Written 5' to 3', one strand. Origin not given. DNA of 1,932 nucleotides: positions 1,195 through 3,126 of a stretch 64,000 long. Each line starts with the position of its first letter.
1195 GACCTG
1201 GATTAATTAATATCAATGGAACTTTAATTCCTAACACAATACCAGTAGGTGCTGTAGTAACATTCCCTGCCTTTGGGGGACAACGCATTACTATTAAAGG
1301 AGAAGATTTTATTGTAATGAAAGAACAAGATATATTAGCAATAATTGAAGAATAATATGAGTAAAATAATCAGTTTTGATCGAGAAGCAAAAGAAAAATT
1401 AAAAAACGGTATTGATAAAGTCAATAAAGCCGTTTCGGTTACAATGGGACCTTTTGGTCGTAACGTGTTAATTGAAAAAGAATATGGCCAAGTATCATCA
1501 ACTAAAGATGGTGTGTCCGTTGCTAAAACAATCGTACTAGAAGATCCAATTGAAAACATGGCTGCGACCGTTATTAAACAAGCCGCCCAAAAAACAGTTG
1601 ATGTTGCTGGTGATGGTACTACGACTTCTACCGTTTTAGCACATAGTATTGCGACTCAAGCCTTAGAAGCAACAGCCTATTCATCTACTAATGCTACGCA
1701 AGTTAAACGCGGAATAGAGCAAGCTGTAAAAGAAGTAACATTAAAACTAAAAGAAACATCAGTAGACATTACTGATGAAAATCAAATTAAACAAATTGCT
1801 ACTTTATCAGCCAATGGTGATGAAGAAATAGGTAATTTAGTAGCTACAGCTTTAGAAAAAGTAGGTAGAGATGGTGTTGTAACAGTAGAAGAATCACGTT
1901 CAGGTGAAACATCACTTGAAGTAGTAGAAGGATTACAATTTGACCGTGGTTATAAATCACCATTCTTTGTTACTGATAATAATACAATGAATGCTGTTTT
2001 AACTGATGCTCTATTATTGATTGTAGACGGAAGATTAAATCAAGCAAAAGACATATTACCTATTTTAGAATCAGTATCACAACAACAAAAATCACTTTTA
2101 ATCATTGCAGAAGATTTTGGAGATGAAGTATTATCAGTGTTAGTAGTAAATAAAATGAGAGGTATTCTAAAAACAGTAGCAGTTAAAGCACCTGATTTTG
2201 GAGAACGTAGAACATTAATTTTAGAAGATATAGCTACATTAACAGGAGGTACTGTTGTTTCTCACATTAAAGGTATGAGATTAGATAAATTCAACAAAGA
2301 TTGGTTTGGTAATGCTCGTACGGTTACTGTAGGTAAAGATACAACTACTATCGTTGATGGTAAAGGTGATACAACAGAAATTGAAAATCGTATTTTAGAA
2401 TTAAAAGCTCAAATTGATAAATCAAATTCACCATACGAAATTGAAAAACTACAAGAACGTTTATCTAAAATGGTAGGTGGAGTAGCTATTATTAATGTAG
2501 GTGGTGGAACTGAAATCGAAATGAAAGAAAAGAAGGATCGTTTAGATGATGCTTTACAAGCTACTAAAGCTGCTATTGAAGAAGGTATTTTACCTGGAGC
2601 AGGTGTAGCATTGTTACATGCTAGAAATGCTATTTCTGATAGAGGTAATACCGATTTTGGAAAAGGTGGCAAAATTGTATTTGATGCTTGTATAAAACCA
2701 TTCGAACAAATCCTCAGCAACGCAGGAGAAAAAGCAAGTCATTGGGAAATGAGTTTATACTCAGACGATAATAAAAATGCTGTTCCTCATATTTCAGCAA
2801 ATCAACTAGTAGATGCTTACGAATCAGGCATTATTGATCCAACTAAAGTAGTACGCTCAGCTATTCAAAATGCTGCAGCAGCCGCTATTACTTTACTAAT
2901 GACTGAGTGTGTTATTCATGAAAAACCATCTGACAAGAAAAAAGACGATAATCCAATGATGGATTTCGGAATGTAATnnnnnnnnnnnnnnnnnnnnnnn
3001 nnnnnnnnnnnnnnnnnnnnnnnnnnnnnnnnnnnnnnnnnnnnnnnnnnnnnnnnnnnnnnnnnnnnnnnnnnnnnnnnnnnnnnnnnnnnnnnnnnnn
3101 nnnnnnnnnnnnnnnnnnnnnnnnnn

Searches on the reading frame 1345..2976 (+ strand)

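Call 31: search_protein_families(library=phrogs, proteins=[window:1345-2976:+], max_evalue=0.00001)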
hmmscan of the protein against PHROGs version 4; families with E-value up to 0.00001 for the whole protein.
window:1345-2976:+ (543 aa): 1 family
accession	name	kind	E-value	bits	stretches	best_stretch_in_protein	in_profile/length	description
phrog_5725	-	other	1.6e-146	490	1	4-530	2-537/540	chaperonin groEL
